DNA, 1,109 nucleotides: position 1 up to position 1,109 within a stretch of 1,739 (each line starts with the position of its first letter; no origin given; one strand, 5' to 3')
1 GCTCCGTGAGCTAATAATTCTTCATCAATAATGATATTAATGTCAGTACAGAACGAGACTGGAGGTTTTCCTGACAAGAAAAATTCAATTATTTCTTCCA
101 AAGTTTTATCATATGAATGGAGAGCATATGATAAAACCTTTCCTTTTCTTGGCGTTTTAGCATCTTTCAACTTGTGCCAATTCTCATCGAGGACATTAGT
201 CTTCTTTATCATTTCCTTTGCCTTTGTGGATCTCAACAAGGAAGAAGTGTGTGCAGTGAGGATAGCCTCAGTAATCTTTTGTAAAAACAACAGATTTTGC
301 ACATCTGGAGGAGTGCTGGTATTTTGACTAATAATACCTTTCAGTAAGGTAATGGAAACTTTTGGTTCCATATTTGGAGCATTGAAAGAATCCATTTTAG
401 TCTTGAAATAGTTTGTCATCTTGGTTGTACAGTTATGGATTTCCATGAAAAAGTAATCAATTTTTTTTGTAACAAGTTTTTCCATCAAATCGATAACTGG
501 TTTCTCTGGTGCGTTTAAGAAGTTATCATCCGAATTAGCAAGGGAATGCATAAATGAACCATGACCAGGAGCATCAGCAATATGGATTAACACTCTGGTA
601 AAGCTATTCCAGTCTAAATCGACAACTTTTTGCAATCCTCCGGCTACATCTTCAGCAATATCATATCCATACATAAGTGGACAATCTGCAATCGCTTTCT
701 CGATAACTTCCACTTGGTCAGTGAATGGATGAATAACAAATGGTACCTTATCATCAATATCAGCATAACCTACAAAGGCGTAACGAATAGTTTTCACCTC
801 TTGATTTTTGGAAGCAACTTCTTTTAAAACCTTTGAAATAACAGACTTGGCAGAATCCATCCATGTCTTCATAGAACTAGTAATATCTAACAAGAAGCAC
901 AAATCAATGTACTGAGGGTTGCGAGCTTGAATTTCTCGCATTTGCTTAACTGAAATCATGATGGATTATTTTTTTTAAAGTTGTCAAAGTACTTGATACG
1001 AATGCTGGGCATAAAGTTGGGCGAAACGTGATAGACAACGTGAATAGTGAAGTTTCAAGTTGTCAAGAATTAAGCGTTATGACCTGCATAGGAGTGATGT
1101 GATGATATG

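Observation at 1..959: Large vWA-domain gene absent from the supplied ORF track (truncated at window edge)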

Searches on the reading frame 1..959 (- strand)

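Call 5: search_protein_families(library=pfam, proteins=[window:1-959:-], max_evalue=1)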
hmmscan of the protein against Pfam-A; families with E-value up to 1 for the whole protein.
window:1-959:- (319 aa): 5 families
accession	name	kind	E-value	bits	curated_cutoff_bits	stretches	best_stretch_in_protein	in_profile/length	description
PF25106.1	VWA_4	-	3.8e-06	27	27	1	20-113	2-89/169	von Willebrand factor A domain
PF00092.34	VWA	-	0.0055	17.4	23.8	1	19-113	1-89/174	von Willebrand factor type A domain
PF20600.3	ExoX-like_C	-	0.011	15.5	26.5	1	6-22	10-26/30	Exodeoxyribonuclease X-like C-terminal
PF00362.24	Integrin_beta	-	0.045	13.9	24.8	1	18-99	6-83/248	Integrin beta chain VWA domain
PF20035.4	DUF6439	-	0.093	13.6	27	1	240-280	15-55/92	Family of unknown function (DUF6439)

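Call 7: find_homologous_proteins(query=window:1-959:-)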
Query window:1-959:- (319 aa): 55 proteins with E <= 0.001 among 2744 candidates.
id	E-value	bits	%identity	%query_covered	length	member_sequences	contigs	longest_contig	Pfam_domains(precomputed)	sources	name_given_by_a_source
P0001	3.2e-133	462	100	65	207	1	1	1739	PF25106.2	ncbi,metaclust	ncbi:predicted protein, partial [Naegleria gruberi]|metaclust:status=active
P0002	1.1e-43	168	39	81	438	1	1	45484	PF25106.2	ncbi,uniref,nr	ncbi:hypothetical protein C9374_010404 [Naegleria lovaniensis]|uniref:VWFA domain-containing protein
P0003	5.1e-28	116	35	74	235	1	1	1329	PF25106.2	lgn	-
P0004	1.8e-27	115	40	57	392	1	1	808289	PF25106.2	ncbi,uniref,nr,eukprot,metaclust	ncbi:hypothetical protein M427DRAFT_53137 [Gonapodya prolifera JEL478]|uniref:Hemicentin-1-like von 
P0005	6.7e-26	109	39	56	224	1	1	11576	PF25106.2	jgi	jgi:hypothetical protein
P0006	1.8e-25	108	40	53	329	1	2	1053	PF25106.2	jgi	-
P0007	4.3e-25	107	31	74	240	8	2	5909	PF25106.2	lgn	-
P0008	7.7e-25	106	40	54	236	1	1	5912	PF25106.2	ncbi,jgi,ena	jgi:hypothetical protein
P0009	1.0e-24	105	30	73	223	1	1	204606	PF25106.2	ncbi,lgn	-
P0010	7.1e-24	103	38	53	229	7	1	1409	PF25106.2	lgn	-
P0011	2.7e-23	101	30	73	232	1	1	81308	PF25106.2,PF13519.13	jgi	jgi:hypothetical protein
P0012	2.9e-23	101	38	53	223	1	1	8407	PF25106.2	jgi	jgi:hypothetical protein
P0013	3.5e-23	100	39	51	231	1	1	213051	PF25106.2,PF13519.13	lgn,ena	-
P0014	3.9e-23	100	35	71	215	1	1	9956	PF25106.2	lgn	-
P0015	4.1e-23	100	37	58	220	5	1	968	PF25106.2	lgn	-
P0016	5.3e-23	100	37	58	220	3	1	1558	PF25106.2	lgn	-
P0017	6.1e-23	100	40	52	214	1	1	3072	PF25106.2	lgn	-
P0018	1.5e-22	98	38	53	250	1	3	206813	PF25106.2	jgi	jgi:hypothetical protein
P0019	2.2e-22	98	40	52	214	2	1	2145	PF25106.2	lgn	-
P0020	5.9e-22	96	33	58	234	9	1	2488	PF25106.2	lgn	-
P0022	1.7e-21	95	38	53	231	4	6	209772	PF25106.2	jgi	jgi:hypothetical protein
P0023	2.9e-21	94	38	56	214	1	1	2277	PF25106.2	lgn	-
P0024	3.7e-21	94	37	58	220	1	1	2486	PF25106.2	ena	-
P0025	2.4e-20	91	34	57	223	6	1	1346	PF25106.2,PF13519.13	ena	-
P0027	7.7e-20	89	34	58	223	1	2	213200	PF25106.2,PF13519.13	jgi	jgi:hypothetical protein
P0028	1.5e-19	88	34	57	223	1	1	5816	PF25106.2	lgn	-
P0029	1.8e-19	88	35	57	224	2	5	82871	PF25106.2,PF13519.13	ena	-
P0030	2.2e-19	88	33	56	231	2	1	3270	PF25106.2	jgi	jgi:hypothetical protein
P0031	2.9e-19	88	33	57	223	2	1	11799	PF25106.2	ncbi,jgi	jgi:hypothetical protein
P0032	3.4e-19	87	36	57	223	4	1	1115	PF25106.2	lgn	-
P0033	6.1e-19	86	36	57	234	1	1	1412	PF25106.2,PF13519.13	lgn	-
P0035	7.5e-19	86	33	57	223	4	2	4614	PF25106.2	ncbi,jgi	jgi:hypothetical protein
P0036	7.9e-19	86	34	57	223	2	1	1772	PF25106.2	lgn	-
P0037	1.1e-18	86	33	63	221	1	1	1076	PF25106.2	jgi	jgi:hypothetical protein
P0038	1.5e-18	85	33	56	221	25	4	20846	PF25106.2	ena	-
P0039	2.0e-18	85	33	59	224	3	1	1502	PF25106.2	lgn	-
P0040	3.8e-18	84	33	57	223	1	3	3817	PF25106.2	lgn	-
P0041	1.0e-17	82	33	57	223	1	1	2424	PF25106.2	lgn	-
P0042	1.1e-17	82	36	53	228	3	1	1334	PF25106.2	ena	-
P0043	3.4e-17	81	34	53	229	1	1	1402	PF25106.2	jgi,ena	-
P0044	3.4e-17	81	34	57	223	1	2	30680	PF25106.2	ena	-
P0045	1.5e-16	79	30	71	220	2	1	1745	PF25106.2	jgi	jgi:hypothetical protein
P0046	1.7e-16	78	33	54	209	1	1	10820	PF25106.2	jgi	jgi:hypothetical protein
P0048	2.0e-15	75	34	50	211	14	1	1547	PF25106.2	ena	-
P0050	7.4e-14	70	33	55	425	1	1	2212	PF02816.25,PF25106.2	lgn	-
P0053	1.3e-12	66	37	47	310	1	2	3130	PF25106.2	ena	-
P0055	7.6e-10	57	34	45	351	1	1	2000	PF25106.2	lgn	-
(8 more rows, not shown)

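Call 8: search_solved_structures(query=window:1-959:-, max_evalue=1, show_alignments=2)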
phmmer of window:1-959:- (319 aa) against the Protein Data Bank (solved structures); distinct sequences matched with E-value up to 1: 24.
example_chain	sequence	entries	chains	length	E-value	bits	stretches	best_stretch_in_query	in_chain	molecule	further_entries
8q7r_U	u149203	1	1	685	1.9e-06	30.6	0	189-231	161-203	Ubiquitin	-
8pql_E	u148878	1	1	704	2.3e-06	30.3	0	192-235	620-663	Polyubiquitin-C,Nucleotide exchange factor SIL1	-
8pql_U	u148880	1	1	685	2.9e-06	30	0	193-231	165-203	Ubiquitin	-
7yui_A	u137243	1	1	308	0.00058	22.4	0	189-231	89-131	Polyubiquitin-C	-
5b83_A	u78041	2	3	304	0.00065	22.3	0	190-231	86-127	tetra ubiquitin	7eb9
5h07_A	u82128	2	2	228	0.009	18.5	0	187-231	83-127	Polyubiquitin-C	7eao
6njd_A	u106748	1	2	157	0.11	14.9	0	181-231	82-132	Di-ubiquitin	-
5oe7_B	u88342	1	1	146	0.17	14.4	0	184-231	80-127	Polyubiquitin-C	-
7tv4_C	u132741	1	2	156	0.18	14.3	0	186-232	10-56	Polyubiquitin-C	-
4zqs_A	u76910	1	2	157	0.18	14.3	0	186-232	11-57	ubiquitin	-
6n5m_A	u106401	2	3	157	0.19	14.2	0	187-232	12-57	Polyubiquitin-C | Ubiquitin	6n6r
2zvn_A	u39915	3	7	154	0.19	14.2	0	186-231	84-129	UBC protein | Ubiquitin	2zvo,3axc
6kbe_G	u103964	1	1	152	0.19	14.1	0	185-231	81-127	Polyubiquitin-C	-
4ksl_D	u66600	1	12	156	0.2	14.1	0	192-232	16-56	Polyubiquitin-C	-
2y5b_B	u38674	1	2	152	0.2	14.1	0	186-231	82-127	UBIQUITIN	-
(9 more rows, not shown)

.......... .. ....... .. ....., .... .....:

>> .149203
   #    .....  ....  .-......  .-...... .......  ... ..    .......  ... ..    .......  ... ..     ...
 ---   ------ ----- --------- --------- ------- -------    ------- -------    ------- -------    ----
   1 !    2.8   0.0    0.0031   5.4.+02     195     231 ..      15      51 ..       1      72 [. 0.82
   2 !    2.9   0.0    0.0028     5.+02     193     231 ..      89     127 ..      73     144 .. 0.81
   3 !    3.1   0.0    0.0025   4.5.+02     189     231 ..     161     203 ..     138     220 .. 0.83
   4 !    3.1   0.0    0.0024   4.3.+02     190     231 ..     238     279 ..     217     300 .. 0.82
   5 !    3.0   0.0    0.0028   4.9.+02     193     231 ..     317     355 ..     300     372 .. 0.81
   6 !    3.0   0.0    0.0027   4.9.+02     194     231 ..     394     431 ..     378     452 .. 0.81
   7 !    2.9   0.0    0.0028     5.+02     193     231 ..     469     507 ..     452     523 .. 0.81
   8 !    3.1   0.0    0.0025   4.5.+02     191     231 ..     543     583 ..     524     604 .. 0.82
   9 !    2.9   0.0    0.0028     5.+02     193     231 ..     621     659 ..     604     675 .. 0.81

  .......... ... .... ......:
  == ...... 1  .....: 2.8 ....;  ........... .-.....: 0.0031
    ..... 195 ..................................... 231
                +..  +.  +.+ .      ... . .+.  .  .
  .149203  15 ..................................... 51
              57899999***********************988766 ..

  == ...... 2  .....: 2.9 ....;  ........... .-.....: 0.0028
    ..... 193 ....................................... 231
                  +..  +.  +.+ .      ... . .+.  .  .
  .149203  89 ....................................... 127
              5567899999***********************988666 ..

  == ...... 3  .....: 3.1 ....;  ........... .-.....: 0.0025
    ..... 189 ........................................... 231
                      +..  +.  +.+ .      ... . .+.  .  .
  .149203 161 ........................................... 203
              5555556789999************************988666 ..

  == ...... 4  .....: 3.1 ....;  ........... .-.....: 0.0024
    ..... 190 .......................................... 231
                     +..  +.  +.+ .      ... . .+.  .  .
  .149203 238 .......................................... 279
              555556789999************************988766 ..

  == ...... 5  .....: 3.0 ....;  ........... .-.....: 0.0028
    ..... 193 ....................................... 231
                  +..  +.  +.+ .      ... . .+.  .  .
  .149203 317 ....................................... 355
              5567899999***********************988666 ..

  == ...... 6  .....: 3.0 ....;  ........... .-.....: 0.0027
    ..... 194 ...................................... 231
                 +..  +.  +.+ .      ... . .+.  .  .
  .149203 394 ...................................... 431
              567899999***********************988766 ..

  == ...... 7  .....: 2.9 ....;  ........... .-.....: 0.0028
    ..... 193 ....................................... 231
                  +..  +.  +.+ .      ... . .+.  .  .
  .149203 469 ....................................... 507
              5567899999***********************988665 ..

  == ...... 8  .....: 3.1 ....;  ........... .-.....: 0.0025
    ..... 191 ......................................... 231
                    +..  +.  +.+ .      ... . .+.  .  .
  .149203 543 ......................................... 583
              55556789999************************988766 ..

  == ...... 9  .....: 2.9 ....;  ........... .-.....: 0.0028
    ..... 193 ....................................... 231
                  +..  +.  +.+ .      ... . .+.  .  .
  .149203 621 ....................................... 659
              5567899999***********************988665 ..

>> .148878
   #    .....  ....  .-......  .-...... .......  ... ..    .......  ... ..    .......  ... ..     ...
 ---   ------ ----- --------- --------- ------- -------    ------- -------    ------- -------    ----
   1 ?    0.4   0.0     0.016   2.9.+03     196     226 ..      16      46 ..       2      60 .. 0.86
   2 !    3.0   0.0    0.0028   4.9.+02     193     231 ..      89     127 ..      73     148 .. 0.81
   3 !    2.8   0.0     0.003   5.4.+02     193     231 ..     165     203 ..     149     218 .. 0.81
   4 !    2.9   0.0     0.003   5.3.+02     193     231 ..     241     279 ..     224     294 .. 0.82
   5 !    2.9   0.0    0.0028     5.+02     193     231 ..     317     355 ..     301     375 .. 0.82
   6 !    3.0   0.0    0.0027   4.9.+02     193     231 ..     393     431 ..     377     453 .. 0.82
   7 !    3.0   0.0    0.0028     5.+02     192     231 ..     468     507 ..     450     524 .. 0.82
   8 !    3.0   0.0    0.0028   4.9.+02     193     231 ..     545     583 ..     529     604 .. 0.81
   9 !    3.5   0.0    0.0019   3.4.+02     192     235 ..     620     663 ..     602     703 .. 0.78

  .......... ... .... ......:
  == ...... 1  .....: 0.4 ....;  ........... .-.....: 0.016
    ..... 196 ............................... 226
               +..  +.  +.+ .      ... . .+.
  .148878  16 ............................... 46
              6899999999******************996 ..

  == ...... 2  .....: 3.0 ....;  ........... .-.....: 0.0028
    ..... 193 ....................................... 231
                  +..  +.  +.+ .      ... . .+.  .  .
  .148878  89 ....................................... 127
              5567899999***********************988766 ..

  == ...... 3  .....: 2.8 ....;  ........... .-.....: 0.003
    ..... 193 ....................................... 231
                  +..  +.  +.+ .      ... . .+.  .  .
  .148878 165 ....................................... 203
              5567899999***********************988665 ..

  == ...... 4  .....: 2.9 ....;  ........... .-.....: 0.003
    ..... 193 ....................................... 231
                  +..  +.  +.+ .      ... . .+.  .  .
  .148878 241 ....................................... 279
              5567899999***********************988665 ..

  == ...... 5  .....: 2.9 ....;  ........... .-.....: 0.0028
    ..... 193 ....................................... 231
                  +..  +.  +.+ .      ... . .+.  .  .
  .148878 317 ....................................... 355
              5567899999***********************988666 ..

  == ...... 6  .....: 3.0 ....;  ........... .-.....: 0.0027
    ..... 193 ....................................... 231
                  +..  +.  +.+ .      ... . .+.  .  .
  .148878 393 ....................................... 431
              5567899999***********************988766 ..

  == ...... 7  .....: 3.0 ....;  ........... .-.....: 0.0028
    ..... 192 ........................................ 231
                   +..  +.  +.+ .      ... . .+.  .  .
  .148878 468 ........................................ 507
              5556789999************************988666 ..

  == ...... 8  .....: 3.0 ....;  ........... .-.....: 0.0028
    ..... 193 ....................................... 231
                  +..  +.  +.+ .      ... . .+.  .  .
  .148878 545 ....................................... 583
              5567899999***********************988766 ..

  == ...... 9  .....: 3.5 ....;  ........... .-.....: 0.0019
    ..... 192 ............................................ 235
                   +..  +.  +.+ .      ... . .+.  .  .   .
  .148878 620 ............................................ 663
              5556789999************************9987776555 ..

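Call 13: find_encoding_contigs(protein=P0001, flank=10000)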
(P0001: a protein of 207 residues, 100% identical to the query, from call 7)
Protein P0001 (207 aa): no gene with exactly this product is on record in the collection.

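Call 14: find_encoding_contigs(protein=P0002, flank=10000)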
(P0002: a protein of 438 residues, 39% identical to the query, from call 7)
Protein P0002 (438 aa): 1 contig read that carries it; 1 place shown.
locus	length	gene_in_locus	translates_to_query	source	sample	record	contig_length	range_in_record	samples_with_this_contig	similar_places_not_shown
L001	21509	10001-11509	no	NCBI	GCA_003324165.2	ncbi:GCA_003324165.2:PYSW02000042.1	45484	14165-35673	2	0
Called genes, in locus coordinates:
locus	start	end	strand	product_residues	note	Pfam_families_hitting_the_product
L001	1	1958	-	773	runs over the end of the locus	PF05048:NosD (weak), PF13229:Beta_helix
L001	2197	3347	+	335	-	-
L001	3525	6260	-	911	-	PF25106:VWA_4 (faint), PF02816:Alpha_kinase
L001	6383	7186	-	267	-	-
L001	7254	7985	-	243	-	-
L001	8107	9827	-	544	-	PF01358:PARP_regulatory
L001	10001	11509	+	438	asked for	PF25106:VWA_4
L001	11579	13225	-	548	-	-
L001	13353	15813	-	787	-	PF04564:U-box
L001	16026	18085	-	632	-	PF03062:MBOAT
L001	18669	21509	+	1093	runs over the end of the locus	PF00069:Pkinase, PF07714:PK_Tyr_Ser-Thr, PF17667:Pkinase_fungal (weak)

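Call 20: search_protein_families(library=pfam, proteins=[L001:3528-6260:-, P0002, P0050, P0004], max_evalue=0.1)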
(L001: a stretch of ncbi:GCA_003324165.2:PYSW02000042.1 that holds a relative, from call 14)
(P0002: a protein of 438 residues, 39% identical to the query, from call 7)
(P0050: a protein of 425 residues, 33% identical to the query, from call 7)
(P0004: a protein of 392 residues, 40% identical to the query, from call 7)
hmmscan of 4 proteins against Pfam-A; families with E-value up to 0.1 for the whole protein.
L001:3528-6260:- (911 aa): 4 families
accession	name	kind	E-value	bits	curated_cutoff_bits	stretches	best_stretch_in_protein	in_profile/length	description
PF02816.24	Alpha_kinase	-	1.6e-39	136.3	21.3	1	397-584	1-185/185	Alpha-kinase family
PF25106.1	VWA_4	-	6.9e-07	29.4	27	1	98-192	2-91/169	von Willebrand factor A domain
PF00092.34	VWA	-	0.0046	17.6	23.8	1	97-193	1-96/174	von Willebrand factor type A domain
PF13519.12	VWA_2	-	0.017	16.2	27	1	99-207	2-106/107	von Willebrand factor type A domain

P0002 (438 aa): 4 families
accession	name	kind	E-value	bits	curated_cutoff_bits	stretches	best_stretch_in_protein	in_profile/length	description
PF25106.1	VWA_4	-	1.1e-09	38.5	27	1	84-200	2-110/169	von Willebrand factor A domain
PF00092.34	VWA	-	0.0008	20.1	23.8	1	83-189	1-108/174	von Willebrand factor type A domain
PF13519.12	VWA_2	-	0.013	16.5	27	1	85-194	2-106/107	von Willebrand factor type A domain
PF20353.3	DUF6648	-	0.028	14.7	27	1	195-243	83-130/182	Family of unknown function (DUF6648)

P0050 (425 aa): 4 families
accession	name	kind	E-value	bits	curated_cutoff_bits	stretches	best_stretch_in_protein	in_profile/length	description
PF25106.1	VWA_4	-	1.4e-11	44.7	27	1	22-143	1-109/169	von Willebrand factor A domain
PF02816.24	Alpha_kinase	-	3.2e-08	34.3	21.3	1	300-405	2-99/185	Alpha-kinase family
PF13519.12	VWA_2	-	3.7e-05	24.8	27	1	24-138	2-106/107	von Willebrand factor type A domain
PF00092.34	VWA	-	0.012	16.2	23.8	1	23-87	2-57/174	von Willebrand factor type A domain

P0004 (392 aa): 1 family
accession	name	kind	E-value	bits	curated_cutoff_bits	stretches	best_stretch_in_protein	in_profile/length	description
PF25106.1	VWA_4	-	1.8e-08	34.6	27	1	166-253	3-86/169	von Willebrand factor A domain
